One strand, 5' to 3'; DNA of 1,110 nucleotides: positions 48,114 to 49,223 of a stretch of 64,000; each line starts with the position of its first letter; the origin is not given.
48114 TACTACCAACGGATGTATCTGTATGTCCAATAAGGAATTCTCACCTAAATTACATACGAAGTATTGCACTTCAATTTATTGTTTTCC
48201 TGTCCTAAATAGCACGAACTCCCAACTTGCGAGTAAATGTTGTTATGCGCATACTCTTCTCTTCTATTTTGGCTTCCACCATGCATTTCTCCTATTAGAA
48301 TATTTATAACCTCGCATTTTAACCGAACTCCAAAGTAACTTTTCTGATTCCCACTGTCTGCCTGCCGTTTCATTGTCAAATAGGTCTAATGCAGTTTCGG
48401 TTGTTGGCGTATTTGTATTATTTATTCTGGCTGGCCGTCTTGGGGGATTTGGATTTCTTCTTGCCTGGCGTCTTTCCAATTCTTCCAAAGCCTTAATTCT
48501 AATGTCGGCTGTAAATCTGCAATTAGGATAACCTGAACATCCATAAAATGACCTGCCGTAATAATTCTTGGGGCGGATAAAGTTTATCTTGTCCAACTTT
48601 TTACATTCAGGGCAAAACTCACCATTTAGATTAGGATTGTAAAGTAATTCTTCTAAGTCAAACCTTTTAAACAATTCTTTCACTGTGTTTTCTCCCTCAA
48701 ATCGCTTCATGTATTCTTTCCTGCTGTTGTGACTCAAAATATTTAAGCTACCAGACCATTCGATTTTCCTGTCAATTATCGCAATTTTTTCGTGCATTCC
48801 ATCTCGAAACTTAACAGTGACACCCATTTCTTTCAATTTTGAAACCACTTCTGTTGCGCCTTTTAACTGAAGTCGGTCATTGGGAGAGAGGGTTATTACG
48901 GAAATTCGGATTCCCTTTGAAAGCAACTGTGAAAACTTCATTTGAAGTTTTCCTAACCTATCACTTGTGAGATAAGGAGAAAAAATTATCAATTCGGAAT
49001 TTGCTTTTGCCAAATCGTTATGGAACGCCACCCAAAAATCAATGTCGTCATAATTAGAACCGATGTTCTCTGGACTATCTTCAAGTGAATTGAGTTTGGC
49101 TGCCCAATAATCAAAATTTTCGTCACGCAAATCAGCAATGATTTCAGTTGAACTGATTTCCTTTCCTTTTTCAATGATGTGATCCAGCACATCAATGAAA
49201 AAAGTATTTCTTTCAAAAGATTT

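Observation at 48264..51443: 1059-aa fusion: unknown N-domain + Upf1/DNA2-type SF1 helicase with coiled-coil insert + single-HKD PLD nuclease + topoisomerase-type zinc ribbon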

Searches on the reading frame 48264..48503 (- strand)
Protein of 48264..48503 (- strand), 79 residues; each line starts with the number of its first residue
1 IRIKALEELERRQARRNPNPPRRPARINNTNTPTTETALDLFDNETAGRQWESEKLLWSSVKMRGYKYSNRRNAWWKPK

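Call 78: search_protein_families(library=pfam, proteins=[window:48264-48503:-], max_evalue=10)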
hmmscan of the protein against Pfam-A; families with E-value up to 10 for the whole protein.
window:48264-48503:- (79 aa): 0 families

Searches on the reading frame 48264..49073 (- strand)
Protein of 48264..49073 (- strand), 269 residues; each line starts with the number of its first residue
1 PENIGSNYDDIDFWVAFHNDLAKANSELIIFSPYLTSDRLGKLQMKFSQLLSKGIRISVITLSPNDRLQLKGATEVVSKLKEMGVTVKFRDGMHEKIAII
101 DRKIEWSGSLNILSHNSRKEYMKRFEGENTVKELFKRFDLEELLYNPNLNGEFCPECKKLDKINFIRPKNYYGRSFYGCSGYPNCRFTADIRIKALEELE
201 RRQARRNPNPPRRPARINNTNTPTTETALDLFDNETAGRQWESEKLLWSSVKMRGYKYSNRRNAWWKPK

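Call 87: search_solved_structures(query=window:48264-49073:-, max_evalue=1, show_alignments=2)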
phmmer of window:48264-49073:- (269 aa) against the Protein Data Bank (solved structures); distinct sequences matched with E-value up to 1: 4.
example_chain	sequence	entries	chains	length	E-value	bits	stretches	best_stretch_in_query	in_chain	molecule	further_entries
4ggj_A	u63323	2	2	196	0.00094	21.8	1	23-126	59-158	Mitochondrial cardiolipin hydrolase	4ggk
9lkx_K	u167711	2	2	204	0.0012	21.5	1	23-150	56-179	Mitochondrial cardiolipin hydrolase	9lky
6l8w_A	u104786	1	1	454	0.62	12.6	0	23-78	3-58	Glycosyltransferase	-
6l8z_A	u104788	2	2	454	0.89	12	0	23-78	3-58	Glycosyltransferase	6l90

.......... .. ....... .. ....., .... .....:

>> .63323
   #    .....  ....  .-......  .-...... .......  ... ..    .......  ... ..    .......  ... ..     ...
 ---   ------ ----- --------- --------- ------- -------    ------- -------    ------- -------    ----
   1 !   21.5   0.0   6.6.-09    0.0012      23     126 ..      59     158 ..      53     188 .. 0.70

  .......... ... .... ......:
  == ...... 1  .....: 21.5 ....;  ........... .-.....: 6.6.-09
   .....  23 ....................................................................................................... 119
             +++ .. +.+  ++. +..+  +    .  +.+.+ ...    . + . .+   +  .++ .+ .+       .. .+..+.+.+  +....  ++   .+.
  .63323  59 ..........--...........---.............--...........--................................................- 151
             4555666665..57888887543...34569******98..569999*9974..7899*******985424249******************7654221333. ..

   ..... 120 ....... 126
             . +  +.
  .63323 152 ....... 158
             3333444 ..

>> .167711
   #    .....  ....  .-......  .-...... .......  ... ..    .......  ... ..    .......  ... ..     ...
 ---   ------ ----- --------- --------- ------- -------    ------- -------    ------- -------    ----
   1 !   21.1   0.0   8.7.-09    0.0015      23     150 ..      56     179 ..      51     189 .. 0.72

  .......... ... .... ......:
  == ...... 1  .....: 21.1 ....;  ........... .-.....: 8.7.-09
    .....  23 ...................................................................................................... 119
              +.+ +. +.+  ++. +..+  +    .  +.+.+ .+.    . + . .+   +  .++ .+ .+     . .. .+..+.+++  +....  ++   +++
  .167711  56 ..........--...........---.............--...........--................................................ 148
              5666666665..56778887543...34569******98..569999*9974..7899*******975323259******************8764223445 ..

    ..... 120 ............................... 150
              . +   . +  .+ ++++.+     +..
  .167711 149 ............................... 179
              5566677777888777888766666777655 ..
